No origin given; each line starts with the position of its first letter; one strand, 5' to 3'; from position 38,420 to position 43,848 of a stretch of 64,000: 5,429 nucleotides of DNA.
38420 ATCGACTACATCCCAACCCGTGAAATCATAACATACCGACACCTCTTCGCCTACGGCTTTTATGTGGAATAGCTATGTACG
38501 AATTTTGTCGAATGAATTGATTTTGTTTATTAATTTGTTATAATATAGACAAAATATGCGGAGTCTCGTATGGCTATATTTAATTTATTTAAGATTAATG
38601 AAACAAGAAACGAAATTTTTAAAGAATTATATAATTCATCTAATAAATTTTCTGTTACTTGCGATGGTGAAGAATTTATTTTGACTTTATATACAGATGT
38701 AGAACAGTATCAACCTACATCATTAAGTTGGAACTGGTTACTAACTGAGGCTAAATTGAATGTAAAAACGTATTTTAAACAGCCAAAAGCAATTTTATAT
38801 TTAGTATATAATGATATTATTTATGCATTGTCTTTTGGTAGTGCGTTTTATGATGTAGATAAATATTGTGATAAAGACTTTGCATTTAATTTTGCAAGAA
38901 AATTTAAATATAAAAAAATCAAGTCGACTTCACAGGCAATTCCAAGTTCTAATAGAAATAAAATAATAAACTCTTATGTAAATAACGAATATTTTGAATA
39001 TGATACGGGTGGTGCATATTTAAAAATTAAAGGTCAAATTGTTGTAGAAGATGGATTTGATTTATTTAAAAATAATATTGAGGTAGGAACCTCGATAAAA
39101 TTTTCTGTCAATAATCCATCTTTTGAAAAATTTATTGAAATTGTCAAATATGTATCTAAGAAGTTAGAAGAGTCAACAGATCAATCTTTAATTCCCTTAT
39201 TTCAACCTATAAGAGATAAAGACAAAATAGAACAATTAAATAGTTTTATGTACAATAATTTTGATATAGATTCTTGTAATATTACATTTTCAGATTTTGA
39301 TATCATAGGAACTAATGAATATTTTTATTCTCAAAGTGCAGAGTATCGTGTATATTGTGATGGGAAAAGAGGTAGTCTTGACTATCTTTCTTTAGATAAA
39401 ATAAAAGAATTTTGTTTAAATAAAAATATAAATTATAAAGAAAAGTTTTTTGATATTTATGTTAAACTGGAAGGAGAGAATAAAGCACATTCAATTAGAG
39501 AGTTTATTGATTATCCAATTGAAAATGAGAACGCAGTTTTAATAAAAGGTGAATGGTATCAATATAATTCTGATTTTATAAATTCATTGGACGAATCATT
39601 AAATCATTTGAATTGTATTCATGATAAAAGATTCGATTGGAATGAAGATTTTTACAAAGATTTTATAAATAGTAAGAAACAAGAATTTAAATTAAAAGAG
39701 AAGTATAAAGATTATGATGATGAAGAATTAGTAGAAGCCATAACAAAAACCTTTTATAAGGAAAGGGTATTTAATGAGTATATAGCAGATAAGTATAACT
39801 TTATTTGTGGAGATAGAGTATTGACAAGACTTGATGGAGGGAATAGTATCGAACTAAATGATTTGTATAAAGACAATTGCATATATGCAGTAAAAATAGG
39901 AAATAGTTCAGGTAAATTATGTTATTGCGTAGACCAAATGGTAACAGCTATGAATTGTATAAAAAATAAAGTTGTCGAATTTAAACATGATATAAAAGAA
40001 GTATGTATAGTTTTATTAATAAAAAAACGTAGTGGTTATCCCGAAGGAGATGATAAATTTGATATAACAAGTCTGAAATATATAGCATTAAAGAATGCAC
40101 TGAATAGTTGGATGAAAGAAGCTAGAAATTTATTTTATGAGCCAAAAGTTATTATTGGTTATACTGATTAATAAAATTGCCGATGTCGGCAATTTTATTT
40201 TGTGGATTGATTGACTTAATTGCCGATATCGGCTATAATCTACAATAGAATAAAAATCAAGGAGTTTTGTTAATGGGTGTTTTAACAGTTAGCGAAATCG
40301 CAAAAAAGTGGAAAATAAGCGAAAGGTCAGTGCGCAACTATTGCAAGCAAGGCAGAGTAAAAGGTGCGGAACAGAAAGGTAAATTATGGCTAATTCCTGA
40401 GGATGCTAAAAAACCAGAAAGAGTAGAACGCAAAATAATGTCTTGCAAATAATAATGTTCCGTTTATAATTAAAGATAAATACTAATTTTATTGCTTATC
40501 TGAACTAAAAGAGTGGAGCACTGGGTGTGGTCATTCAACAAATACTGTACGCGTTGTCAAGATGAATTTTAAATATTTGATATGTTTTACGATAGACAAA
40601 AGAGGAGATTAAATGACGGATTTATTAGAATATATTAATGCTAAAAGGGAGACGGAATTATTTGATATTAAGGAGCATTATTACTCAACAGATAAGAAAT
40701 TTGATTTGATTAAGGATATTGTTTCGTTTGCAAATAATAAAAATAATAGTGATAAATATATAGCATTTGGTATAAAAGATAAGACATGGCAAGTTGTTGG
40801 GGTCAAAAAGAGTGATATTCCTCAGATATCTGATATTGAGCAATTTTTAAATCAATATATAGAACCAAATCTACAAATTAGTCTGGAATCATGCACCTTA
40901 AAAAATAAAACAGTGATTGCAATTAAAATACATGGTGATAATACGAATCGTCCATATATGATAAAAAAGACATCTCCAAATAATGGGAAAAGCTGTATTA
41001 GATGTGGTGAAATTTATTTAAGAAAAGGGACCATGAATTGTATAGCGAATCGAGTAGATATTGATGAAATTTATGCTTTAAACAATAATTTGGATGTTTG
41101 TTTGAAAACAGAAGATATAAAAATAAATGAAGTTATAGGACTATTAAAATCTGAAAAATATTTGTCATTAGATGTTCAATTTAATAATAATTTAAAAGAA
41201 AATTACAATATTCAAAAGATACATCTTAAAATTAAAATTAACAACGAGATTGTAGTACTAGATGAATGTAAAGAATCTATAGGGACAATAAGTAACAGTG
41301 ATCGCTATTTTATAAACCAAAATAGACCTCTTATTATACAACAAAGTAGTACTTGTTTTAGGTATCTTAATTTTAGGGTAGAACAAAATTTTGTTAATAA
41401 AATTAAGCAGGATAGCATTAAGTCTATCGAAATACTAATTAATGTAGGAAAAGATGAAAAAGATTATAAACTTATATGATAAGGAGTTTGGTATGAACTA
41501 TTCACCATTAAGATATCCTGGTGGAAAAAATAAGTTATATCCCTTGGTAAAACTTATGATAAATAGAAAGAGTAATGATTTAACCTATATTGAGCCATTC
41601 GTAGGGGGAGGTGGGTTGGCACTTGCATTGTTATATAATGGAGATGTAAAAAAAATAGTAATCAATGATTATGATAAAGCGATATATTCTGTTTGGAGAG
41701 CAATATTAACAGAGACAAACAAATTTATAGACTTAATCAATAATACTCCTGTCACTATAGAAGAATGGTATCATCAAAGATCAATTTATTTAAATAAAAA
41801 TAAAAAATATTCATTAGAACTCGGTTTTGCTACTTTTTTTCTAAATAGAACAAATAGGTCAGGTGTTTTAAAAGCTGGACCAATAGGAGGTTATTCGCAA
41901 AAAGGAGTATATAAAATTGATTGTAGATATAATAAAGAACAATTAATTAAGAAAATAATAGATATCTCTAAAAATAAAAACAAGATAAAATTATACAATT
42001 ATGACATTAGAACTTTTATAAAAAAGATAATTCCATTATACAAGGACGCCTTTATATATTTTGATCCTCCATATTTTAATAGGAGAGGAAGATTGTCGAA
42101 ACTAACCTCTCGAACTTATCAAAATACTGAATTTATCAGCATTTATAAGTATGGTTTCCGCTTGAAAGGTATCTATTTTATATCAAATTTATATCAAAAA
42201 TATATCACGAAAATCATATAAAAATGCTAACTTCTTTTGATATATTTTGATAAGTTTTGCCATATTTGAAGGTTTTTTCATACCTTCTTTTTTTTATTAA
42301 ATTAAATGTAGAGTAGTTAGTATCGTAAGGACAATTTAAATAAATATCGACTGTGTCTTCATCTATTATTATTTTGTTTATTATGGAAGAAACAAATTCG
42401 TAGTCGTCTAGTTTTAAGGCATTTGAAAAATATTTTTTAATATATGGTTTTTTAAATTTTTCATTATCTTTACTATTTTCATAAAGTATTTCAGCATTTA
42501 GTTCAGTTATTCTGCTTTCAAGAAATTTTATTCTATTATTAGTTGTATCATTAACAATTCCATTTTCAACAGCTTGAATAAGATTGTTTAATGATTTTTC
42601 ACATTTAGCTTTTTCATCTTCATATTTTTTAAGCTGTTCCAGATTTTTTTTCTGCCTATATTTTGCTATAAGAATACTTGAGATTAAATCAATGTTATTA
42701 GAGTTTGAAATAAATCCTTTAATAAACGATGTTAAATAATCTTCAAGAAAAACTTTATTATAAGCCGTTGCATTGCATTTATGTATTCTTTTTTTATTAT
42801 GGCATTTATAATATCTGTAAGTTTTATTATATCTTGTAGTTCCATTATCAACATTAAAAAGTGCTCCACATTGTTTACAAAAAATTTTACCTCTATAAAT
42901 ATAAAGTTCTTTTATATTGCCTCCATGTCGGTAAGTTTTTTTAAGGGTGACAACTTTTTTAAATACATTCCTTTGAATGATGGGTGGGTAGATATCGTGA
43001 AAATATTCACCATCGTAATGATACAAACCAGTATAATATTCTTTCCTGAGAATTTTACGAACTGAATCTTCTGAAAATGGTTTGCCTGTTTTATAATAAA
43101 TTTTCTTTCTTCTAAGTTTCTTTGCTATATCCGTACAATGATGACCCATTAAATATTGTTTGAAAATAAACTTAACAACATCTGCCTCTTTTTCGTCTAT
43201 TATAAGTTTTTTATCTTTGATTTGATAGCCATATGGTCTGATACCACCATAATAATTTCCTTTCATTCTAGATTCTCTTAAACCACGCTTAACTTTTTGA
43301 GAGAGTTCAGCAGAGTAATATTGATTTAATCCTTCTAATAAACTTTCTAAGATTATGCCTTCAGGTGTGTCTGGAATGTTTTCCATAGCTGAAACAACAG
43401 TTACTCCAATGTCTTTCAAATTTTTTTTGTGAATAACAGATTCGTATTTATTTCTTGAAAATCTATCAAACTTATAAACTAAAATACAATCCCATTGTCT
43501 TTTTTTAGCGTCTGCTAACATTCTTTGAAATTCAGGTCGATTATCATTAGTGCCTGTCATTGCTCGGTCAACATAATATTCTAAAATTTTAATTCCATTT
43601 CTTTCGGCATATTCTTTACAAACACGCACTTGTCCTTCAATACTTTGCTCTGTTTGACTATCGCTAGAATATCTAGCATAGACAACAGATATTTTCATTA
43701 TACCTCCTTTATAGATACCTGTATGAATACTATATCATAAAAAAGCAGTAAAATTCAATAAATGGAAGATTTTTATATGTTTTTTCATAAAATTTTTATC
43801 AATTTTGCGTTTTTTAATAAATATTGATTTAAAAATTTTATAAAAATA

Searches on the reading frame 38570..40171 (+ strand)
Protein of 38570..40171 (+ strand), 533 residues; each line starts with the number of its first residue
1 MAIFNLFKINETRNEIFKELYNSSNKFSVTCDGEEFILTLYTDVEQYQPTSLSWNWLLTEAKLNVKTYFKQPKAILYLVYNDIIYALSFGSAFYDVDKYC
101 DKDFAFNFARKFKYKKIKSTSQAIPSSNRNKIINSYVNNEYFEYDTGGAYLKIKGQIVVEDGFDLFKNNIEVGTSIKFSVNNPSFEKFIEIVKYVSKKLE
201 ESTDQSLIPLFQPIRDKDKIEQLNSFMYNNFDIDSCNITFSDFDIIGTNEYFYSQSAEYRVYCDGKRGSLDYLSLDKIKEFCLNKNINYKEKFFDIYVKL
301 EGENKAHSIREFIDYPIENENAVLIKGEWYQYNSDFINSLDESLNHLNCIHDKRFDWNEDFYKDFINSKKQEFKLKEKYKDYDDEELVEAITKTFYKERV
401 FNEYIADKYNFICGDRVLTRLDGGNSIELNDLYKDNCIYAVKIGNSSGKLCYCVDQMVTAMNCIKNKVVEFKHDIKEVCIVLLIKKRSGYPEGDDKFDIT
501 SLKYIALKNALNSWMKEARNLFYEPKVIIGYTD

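Call 20: search_protein_families(library=pfam, proteins=[window:38570-40171:+], max_evalue=0.0001)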
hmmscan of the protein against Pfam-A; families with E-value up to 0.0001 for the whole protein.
window:38570-40171:+ (533 aa): 1 family
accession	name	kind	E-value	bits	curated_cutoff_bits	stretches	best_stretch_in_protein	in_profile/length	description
PF19614.4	DUF6119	-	4.1e-24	85.6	27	1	48-477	50-459/524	Family of unknown function (DUF6119)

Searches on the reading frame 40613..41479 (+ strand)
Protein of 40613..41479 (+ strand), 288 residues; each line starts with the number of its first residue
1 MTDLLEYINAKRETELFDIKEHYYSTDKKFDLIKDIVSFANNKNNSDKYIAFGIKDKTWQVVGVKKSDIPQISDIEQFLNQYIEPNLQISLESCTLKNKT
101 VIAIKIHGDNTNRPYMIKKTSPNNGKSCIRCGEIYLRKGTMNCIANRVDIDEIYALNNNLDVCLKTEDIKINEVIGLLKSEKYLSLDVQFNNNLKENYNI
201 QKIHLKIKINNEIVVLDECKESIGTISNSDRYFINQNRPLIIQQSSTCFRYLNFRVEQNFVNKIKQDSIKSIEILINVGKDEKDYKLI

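Call 20: search_protein_families(library=pfam, proteins=[window:40613-41479:+], max_evalue=0.0001)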
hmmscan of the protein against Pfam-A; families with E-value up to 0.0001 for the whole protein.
window:40613-41479:+ (288 aa): 1 family
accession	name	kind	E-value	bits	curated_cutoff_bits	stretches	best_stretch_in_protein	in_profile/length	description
PF04326.19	SLFN_AlbA_2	-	1.3e-15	58.4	25.3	1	13-142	1-114/118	Schlafen, AlbA_2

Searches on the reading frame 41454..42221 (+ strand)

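Call 20: search_protein_families(library=pfam, proteins=[window:41454-42221:+], max_evalue=0.0001)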
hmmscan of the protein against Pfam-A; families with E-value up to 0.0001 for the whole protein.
window:41454-42221:+ (255 aa): 1 family
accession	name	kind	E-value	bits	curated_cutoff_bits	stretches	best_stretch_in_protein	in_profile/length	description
PF02086.21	MethyltransfD12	-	1.7e-19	71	22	1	21-210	1-188/253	D12 class N6 adenine-specific DNA methyltransferase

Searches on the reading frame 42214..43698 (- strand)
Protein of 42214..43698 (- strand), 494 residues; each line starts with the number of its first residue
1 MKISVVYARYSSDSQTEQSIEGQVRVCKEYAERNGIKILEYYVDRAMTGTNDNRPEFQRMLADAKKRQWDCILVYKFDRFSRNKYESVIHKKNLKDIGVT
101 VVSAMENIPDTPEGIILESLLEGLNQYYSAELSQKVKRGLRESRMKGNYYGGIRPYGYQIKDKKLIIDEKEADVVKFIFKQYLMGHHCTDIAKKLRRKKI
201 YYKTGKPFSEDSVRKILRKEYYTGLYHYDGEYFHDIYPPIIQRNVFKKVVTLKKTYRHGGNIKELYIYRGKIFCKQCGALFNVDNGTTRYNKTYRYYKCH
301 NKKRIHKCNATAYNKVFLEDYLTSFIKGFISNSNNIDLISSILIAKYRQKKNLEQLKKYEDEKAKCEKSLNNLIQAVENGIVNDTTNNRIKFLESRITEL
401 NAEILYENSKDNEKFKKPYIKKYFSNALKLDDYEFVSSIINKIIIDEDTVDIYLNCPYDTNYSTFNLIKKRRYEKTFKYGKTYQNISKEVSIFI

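Call 20: search_protein_families(library=pfam, proteins=[window:42214-43698:-], max_evalue=0.0001)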
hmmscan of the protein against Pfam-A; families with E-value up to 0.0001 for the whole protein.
window:42214-43698:- (494 aa): 3 families
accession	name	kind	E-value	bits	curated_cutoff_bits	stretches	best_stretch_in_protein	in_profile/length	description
PF00239.26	Resolvase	-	8.1e-30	104.3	23.3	1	5-148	2-144/145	Resolvase, N terminal domain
PF07508.19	Recombinase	-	2.3e-15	57.1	21.1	1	169-251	1-97/102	Recombinase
PF13408.12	Zn_ribbon_recom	-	8.8e-08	32.9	25.3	1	268-325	2-56/58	Recombinase zinc beta ribbon domain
